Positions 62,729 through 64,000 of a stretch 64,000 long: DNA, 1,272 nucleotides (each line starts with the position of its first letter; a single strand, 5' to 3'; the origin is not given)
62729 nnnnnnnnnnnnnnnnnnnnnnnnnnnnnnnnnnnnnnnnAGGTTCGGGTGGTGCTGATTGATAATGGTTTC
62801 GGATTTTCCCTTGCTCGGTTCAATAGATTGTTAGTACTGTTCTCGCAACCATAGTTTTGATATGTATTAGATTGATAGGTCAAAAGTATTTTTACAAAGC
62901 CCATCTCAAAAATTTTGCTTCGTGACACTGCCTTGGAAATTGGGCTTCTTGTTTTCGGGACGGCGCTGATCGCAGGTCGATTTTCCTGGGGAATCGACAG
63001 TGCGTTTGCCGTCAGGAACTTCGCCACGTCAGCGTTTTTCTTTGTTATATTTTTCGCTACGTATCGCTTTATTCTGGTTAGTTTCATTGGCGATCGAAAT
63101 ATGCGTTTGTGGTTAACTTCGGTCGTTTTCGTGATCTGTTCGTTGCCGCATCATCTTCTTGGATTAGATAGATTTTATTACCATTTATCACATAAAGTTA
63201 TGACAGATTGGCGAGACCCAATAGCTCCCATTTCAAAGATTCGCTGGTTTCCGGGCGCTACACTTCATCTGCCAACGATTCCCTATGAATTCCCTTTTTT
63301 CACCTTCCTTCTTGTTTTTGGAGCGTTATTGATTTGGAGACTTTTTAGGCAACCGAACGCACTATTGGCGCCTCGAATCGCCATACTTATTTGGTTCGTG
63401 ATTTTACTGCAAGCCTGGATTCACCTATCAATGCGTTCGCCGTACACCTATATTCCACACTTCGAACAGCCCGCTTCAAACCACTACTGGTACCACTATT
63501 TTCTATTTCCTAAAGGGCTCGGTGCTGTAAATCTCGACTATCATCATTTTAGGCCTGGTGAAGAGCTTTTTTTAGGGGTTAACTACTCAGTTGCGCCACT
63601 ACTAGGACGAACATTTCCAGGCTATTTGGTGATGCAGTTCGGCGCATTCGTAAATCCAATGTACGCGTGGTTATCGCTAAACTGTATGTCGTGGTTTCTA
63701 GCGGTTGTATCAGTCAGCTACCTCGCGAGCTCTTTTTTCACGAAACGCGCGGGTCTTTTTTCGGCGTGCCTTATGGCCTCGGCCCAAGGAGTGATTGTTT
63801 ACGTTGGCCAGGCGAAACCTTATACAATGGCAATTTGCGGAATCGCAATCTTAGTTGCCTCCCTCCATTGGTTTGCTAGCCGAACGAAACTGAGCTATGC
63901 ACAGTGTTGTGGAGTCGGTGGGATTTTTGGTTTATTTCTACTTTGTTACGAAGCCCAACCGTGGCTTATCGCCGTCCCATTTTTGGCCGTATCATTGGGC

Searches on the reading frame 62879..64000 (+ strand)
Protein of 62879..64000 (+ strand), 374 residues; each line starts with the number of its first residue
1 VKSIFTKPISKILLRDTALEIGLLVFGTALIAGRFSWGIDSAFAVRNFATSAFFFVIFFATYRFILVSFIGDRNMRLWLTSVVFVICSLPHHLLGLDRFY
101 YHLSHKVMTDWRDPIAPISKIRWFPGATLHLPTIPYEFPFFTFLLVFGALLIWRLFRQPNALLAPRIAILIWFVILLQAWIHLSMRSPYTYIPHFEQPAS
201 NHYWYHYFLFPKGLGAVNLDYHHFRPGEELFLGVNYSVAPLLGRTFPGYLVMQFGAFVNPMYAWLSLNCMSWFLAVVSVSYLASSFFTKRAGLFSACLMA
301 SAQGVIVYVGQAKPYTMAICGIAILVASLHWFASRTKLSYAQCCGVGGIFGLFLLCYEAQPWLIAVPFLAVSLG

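Call 19: find_homologous_proteins(query=window:62879-64000:+, max_evalue=0.001)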
Query seq(374 aa) (374 aa): 22 proteins with E <= 0.001 among 8000 candidates.
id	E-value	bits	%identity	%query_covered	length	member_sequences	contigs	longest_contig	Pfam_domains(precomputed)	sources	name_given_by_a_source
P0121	1.0e-237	807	97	97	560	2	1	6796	-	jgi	jgi:hypothetical protein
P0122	1.7e-143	497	61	94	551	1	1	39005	-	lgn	-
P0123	1.9e-106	375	50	94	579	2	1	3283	-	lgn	-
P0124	6.0e-76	274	42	97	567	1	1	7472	-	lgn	-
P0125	4.0e-75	272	43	91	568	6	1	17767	-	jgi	jgi:hypothetical protein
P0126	2.0e-74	269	42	95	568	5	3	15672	-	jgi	jgi:hypothetical protein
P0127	4.2e-74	268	43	97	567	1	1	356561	-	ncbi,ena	-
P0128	5.3e-74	268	42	98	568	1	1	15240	-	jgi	jgi:hypothetical protein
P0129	1.8e-73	266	42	97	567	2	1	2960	-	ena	-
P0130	5.8e-73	265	41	95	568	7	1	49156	-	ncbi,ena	-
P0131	7.1e-73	264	42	95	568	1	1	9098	-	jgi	jgi:hypothetical protein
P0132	4.9e-71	258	44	91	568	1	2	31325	-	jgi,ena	jgi:hypothetical protein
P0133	9.1e-69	251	41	95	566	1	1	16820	-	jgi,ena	-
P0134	1.4e-68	250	41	97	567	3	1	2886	-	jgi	jgi:hypothetical protein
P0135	5.1e-68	248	41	95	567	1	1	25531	-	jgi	-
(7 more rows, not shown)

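Call 20: find_encoding_contigs(protein=P0121, flank=10000, max_places=4)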
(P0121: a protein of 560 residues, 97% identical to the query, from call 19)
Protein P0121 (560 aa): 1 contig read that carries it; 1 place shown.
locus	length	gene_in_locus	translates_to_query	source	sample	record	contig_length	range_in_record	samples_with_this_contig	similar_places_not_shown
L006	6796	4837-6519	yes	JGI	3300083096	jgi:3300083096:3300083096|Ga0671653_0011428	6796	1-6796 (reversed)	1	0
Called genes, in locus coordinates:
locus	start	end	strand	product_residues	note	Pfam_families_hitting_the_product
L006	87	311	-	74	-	-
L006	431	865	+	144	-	-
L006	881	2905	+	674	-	PF24677:DUF7657, PF24672:DUF7654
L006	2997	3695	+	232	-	PF13489:Methyltransf_23, PF13847:Methyltransf_31, PF08241:Methyltransf_11, PF08242:Methyltransf_12, PF13649:Methyltransf_25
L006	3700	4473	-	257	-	PF00535:Glycos_transf_2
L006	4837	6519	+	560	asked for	-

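Call 21: find_encoding_contigs(protein=P0122, flank=10000, max_places=4)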
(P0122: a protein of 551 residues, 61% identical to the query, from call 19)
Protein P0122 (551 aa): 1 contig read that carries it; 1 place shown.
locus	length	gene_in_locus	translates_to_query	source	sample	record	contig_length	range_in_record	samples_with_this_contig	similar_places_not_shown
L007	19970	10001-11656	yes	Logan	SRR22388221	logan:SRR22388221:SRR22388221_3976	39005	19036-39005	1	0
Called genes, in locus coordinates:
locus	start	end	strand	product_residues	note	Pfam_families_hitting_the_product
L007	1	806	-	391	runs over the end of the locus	PF00072:Response_reg, PF25063:ARM_TT21_C (faint), PF12895:ANAPC3 (faint), PF09976:TPR_21 (faint), PF00515:TPR_1 (weak), PF07719:TPR_2 (weak), PF13414:TPR_11 (weak), PF14559:TPR_19 (weak), +5 more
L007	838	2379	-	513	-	PF04715:, PF00425:Chorismate_bind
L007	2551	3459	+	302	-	PF04784:DUF547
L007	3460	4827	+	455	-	PF22039:HUTI_composite_bact, PF01979:Amidohydro_1, PF07969:Amidohydro_3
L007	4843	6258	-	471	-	PF13091:PLDc_2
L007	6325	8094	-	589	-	-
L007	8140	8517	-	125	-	-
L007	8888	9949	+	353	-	PF01370:Epimerase, PF04321:RmlD_sub_bind, PF16363:GDP_Man_Dehyd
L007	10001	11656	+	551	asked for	-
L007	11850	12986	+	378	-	PF13489:Methyltransf_23, PF08484:Methyltransf_14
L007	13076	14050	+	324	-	PF01370:Epimerase, PF04321:RmlD_sub_bind (weak), PF16363:GDP_Man_Dehyd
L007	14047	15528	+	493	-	PF00535:Glycos_transf_2, PF08241:Methyltransf_11, PF08242:Methyltransf_12, PF13649:Methyltransf_25, PF13847:Methyltransf_31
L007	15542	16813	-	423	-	-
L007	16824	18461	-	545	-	PF13231:PMT_2 (weak)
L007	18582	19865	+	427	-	PF03033:Glyco_transf_28, PF00201:UDPGT, PF04101:Glyco_tran_28_C (weak), PF06722:EryCIII-like_C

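Call 54: predict_structure(alignment_id=A2)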
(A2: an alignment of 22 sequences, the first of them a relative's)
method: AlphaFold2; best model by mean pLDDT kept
length: 560 residues; sequences in the alignment: 22
mean_pLDDT: 82.9   pTM: 0.89
mean pLDDT of the five models: 82.9, 82.9, 81.9, 81.1, 79.6
residues with pLDDT >= 90: 245; 70-90: 218; 50-70: 63; < 50: 34
segments of 3 or more residues with pLDDT < 50: 96-100, 180-183, 191-207, 556-560
pLDDT, mean of each block of 10 residues (from residue 1): 74 94 84 93 96 89 92 90 76 49 55 69 77 94 79 93 89 55 50 45 51 84 87 91 79 92 97 94 94 77 89 95 87 96 88 95 94 97 91 77 81 91 90 86 87 90 93 90 81 93 92 67 92 86 72 53
secondary structure, 60 per line:
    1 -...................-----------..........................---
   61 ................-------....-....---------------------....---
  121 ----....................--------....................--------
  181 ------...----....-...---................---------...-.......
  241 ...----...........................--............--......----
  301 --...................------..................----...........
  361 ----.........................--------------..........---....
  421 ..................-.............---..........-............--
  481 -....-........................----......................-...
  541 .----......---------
elements in order: H2-20 H32-57 H61-76 H84-87 H89-92 H114-117 H125-144 H153-172 H194-197 H205-220 H234-243 H248-274 H277-288 H291-296 H303-321 H328-345 H350-360 H365-389 H404-413 H417-438 H440-452 H456-465 H467-478 H482-485 H487-510 H515-536 H538-541 H546-551

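Call 58: fold_search(model_id=the predicted structure, library=pdb)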
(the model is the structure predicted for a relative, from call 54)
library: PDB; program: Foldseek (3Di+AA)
matches with E <= 10: 237; with E <= 0.001: 3
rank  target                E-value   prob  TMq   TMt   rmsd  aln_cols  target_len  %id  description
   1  5f15                  3.7e-04  1.00  0.38  0.40  12.2       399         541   16  Crystal Structure of ArnT from Cupriavidus metallidurans bound to Undecaprenyl phosphate (released 2016-02-17)
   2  5gmy_A                4.5e-04  1.00  0.36  0.25  13.8       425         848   14  Crystal structure of the Archaeoglobus fulgidus oligosaccharyltransferase (O29867_ARCFU) tethered with an acceptor pep (released 2017-02-01)
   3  5ezm                  5.1e-04  1.00  0.34  0.35  14.5       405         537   16  Crystal Structure of ArnT from Cupriavidus metallidurans in the apo state (released 2016-02-17)
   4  3waj                  1.4e-03  1.00  0.35  0.26  13.6       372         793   14  Crystal structure of the Archaeoglobus fulgidus oligosaccharyltransferase (O29867_ARCFU) complex with Zn and sulfate (released 2013-10-30)
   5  8b6l_I                1.5e-03  1.00  0.34  0.29  13.6       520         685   13  Subtomogram average of the human Sec61-TRAP-OSTA-translocon (released 2022-12-07)
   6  7oci_F                1.7e-03  1.00  0.37  0.33  12.3       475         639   12  Cryo-EM structure of yeast Ost6p containing oligosaccharyltransferase complex (released 2022-02-16)
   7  6s7o_A                2.3e-03  1.00  0.36  0.31  11.0       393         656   12  Cryo-EM structure of human oligosaccharyltransferase complex OST-A (released 2019-12-18)
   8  7e9s_A                2.3e-03  1.00  0.31  0.21  14.4       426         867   15  Archaeal oligosaccharyltransferase AglB from Archaeoglobus fulgidus in complex with an inhibitory peptide and a dolich (released 2021-09-08)
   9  6s7t_A                3.5e-03  1.00  0.37  0.31  11.5       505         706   11  Cryo-EM structure of human oligosaccharyltransferase complex OST-B (released 2019-12-18)
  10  9s6s_A                3.6e-03  1.00  0.33  0.34   7.3       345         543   13  Ternary cryo-EM structure of human ALG9 with Dol25-PP-GlcNAc2Man6, Dol25-P-Man and Fab (released 2026-03-18)
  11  9s6u_A                3.9e-03  1.00  0.34  0.35   8.1       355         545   12  Ternary cryo-EM structure of human ALG9 with Dol25-PP-GlcNAc2Man8, Dol25-P-Man and Fab (released 2026-03-18)
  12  3wak                  6.2e-03  1.00  0.41  0.28  13.5       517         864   13  Crystal structure of the Archaeoglobus fulgidus oligosaccharyltransferase (O29867_ARCFU) in the apo form (released 2013-10-30)
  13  6c26_A                1.7e-02  1.00  0.36  0.31   9.9       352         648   10  The Cryo-EM structure of a eukaryotic oligosaccharyl transferase complex (released 2018-01-31)
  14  9dlf_C                2.4e-02  1.00  0.34  0.31   7.1       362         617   11  Arabinosyltransferase AftB in complex with Fab_B3 (released 2025-06-25)
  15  9s6t_A                2.8e-02  1.00  0.39  0.44   8.9       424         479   12  Ternary cryo-EM structure of chicken ALG12 with Dol25-PP-GlcNAc2Man7, Dol25-P-Man, and Fab (released 2026-03-18)
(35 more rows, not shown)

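Call 60: search_protein_families(library=ncbifam, proteins=[P0121], max_evalue=0.001)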
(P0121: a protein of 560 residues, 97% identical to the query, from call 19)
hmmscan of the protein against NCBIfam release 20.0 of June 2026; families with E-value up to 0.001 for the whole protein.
P0121 (560 aa): 0 families
